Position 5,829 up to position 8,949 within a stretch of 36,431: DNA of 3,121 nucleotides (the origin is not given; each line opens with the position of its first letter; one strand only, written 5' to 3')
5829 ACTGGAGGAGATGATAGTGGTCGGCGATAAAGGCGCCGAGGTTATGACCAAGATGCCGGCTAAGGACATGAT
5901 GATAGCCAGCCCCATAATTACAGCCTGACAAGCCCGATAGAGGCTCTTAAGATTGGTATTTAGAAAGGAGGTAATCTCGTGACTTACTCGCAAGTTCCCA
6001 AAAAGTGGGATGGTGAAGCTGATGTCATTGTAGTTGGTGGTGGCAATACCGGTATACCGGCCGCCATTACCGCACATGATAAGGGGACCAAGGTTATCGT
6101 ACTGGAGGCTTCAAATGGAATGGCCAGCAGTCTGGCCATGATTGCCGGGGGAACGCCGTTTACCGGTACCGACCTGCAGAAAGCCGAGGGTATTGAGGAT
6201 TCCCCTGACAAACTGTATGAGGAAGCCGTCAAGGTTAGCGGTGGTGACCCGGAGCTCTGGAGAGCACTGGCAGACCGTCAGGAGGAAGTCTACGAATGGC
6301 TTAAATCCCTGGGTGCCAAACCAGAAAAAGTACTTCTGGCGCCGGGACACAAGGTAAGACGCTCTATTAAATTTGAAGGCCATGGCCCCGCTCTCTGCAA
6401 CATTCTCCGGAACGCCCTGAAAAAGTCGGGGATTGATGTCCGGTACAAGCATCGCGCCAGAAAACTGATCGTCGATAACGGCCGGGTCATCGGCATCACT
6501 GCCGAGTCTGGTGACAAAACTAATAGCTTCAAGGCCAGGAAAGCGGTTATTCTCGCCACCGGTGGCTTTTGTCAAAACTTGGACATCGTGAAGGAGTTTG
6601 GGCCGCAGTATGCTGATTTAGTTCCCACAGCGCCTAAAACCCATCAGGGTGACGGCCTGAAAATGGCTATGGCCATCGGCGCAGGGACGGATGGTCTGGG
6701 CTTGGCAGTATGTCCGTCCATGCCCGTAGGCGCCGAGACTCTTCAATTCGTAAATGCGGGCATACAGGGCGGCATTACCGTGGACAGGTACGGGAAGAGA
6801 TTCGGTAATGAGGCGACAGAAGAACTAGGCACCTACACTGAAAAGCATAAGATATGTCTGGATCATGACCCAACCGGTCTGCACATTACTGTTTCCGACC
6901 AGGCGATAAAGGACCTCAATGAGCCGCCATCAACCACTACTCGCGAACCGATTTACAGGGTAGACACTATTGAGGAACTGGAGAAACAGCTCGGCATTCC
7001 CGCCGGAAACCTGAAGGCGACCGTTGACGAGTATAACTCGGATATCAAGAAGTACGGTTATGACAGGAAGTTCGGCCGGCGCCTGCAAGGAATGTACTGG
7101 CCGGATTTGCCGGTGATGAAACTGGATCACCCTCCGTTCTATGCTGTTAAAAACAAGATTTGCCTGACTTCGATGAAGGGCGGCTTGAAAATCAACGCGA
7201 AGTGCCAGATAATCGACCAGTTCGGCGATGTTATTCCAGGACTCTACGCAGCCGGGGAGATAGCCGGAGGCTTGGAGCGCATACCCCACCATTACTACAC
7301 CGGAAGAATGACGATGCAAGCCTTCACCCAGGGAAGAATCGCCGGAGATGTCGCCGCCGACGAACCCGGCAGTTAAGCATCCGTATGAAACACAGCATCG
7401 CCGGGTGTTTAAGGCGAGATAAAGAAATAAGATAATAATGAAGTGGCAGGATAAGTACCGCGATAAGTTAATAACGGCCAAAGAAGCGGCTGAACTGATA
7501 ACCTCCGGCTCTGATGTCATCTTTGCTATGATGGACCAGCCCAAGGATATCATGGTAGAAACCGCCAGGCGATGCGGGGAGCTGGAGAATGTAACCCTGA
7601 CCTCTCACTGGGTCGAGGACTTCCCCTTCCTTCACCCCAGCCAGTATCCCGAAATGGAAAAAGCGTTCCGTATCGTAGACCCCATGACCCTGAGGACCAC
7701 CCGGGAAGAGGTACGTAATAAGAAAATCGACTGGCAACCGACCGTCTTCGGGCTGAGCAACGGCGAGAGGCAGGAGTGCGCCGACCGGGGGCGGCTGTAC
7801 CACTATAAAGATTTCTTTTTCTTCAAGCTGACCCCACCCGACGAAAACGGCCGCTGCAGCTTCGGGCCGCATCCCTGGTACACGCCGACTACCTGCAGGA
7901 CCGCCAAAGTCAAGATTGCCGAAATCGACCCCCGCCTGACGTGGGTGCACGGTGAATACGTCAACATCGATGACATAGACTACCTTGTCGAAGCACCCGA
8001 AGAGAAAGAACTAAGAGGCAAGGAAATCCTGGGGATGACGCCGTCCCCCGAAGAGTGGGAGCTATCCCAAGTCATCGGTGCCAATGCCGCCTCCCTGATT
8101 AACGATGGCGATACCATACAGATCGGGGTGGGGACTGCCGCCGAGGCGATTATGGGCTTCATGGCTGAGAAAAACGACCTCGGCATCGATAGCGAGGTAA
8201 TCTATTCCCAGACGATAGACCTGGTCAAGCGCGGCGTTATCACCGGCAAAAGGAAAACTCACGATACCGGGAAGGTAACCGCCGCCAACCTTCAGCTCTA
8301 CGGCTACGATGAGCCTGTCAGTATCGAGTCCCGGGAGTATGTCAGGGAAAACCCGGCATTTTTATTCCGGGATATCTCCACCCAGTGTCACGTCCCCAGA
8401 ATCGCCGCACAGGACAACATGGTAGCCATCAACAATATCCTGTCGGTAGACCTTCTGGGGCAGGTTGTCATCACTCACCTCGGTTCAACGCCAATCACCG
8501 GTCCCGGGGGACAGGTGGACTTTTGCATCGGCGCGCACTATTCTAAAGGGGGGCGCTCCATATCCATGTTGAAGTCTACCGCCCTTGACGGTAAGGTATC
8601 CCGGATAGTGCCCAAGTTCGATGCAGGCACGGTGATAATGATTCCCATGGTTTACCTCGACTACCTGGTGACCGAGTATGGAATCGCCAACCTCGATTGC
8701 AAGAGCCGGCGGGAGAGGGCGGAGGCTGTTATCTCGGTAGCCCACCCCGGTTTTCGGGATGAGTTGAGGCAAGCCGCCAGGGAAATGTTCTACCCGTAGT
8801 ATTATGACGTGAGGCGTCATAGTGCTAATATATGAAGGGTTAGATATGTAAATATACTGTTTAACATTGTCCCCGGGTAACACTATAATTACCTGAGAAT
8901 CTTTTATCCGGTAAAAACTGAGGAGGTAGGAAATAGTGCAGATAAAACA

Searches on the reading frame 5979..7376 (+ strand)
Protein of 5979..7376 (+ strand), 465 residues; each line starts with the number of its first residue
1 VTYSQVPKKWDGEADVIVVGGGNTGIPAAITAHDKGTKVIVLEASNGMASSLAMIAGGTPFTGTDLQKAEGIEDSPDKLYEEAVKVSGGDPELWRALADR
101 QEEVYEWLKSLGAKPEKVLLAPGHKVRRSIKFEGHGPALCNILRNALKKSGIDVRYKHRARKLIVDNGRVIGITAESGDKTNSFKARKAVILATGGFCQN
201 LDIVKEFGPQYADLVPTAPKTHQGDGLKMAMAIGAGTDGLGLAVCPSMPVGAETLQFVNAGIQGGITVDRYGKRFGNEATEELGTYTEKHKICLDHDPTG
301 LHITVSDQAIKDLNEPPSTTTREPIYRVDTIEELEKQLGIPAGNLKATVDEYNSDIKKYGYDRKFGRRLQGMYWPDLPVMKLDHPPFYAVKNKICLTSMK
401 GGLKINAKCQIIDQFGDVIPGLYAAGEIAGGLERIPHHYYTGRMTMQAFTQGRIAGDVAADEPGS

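Call 4: search_protein_families(library=pfam, proteins=[window:5979-7376:+])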
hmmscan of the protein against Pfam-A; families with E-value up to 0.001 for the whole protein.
window:5979-7376:+ (465 aa): 9 families
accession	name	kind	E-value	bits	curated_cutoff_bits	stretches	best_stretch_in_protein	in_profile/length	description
PF00890.30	FAD_binding_2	-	2.2e-52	179.1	20.4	1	15-432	1-403/414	FAD binding domain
PF01266.30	DAO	-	7e-11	42.7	27.9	1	15-210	1-224/353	FAD dependent oxidoreductase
PF03486.20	HI0933_like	-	1.2e-10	41.7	50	1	15-58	2-45/244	HI0933-like protein Rossmann domain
PF12831.13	FAD_oxidored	-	1.9e-10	41.1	27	1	15-194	1-144/416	FAD dependent oxidoreductase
PF07992.20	Pyr_redox_2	-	2.3e-10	40.8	26.1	1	13-48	142-177/291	Pyridine nucleotide-disulphide oxidoreductase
PF00070.33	Pyr_redox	-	1.7e-06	28.9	22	0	16-48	2-34/82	Pyridine nucleotide-disulphide oxidoreductase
PF01134.28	GIDA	-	6.8e-06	25.8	22.1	0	15-44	1-30/391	Glucose inhibited division protein A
PF13738.12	Pyr_redox_3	-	0.00024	20.9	30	0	14-48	165-199/305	Pyridine nucleotide-disulphide oxidoreductase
PF01946.23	Thi4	-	0.0003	20.5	26.2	0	13-48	17-53/235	Thi4 family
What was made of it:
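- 442..8799 (+): Conserved upstream genes of the cluster: DUF35/ChsH2-OB, SCP2-type thiolase, two acyl-CoA dehydrogenases, M24/creatinase-like hydrolase, FAD_binding_2 flavoprotein, and a 4-hydroxybutyrate-type CoA-transferase. Pfam domains in call 4.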

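Call 6: search_protein_families(library=ncbifam, proteins=[window:5979-7376:+])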
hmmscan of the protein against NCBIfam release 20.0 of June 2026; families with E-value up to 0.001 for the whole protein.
window:5979-7376:+ (465 aa): 67 families (the best 25 are shown)
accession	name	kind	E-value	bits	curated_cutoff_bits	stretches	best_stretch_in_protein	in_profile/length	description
TIGR01813.1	flavo_cyto_c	subfamily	3.7e-74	250.1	285.45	1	15-432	1-421/444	flavocytochrome c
NF005510.0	PRK07121.1-3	subfamily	6.8e-60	203.2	481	2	132-462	173-489/492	FAD-binding protein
NF006130.0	PRK08274.1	equivalog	5.3e-56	190.3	369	1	13-461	5-460/467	FAD-dependent tricarballylate dehydrogenase TcuA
NF005064.0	PRK06481.1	equivalog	1.4e-55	189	542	1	7-460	55-500/506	flavocytochrome c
NF005509.0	PRK07121.1-2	subfamily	1.2e-53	182.5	630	2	143-462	209-524/527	FAD-binding protein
NF005511.0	PRK07121.1-4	equivalog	4.5e-49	167.3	466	3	180-462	261-542/553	FAD-binding protein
NF053717.1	VnlPnlRedVprA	equivalog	4.1e-48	164.4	600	2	14-244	7-241/481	vinyl phenol reductase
NF009478.0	PRK12844.1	equivalog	1.2e-44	152.6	789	2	131-429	204-519/559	3-ketosteroid-delta-1-dehydrogenase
NF005512.0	PRK07121.1-5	subfamily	5.1e-44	150.6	812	2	136-460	181-487/489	FAD-binding protein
NF009473.0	PRK12835.1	subfamily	5.6e-44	150.6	837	3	131-281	207-362/585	FAD-binding protein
NF005882.1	PRK07843.1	equivalog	2e-42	145.4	788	2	131-431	196-520/547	3-oxosteroid 1-dehydrogenase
NF004789.0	PRK06134.1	subfamily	1.1e-41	143.1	747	3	128-280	209-372/581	FAD-dependent oxidoreductase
NF005508.0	PRK07121.1-1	equivalog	3.2e-41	141.4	537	2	123-461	163-492/497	FAD-binding protein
NF009474.0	PRK12837.1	equivalog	3e-37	128.6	675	3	142-280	179-317/513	FAD-binding protein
NF009477.0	PRK12843.1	equivalog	1.1e-36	126.5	758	2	136-427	220-537/578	FAD-dependent oxidoreductase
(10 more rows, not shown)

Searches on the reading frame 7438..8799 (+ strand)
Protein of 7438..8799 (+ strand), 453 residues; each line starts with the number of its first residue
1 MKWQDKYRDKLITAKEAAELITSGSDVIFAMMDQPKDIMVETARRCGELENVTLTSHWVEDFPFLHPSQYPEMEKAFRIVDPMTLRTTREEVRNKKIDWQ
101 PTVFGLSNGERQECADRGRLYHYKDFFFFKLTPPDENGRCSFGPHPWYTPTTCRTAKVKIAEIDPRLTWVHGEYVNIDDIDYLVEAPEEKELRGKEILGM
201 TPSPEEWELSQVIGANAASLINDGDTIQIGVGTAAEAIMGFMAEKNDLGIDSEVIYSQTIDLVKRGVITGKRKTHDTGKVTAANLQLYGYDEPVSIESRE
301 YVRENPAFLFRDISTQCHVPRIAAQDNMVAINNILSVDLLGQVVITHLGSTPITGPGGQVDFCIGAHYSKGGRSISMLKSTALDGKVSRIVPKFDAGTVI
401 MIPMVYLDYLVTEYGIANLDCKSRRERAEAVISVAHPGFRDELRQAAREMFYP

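Call 4: search_protein_families(library=pfam, proteins=[window:7438-8799:+])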
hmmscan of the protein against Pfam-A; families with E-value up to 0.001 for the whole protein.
window:7438-8799:+ (453 aa): 2 families
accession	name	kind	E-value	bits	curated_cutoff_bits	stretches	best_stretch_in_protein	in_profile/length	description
PF13336.12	AcetylCoA_hyd_C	-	1.2e-47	162.1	23.7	1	300-447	7-154/154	Acetyl-CoA hydrolase/transferase C-terminal domain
PF00455.28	DeoRC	-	0.0002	21.8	31.8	0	211-249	7-45/160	DeoR C terminal sensor domain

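Call 6: search_protein_families(library=ncbifam, proteins=[window:7438-8799:+])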
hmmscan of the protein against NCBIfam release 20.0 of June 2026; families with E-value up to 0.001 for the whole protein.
window:7438-8799:+ (453 aa): 5 families
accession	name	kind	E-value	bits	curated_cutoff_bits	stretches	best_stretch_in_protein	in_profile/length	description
TIGR03948.1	butyr_acet_CoA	equivalog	1.8e-52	178.6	674.8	1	124-450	116-437/445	butyryl-CoA:acetate CoA-transferase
NF053666.1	BtrAceCoATfers1341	equivalog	1.5e-20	73.5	740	1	226-445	253-457/492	butyryl-CoA:acetate CoA transferase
NF053853.1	ScActCoATferScpC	equivalog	1e-19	70.7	500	1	220-445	252-461/493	succinyl-CoA:acetate CoA-transferase ScpC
TIGR03458.1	YgfH_subfam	subfamily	4.9e-19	68.3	658.7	1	223-445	251-457/489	succinate CoA transferase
TIGR01584.1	citF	equivalog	0.00043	19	501.45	0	216-418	244-427/492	citrate lyase subunit alpha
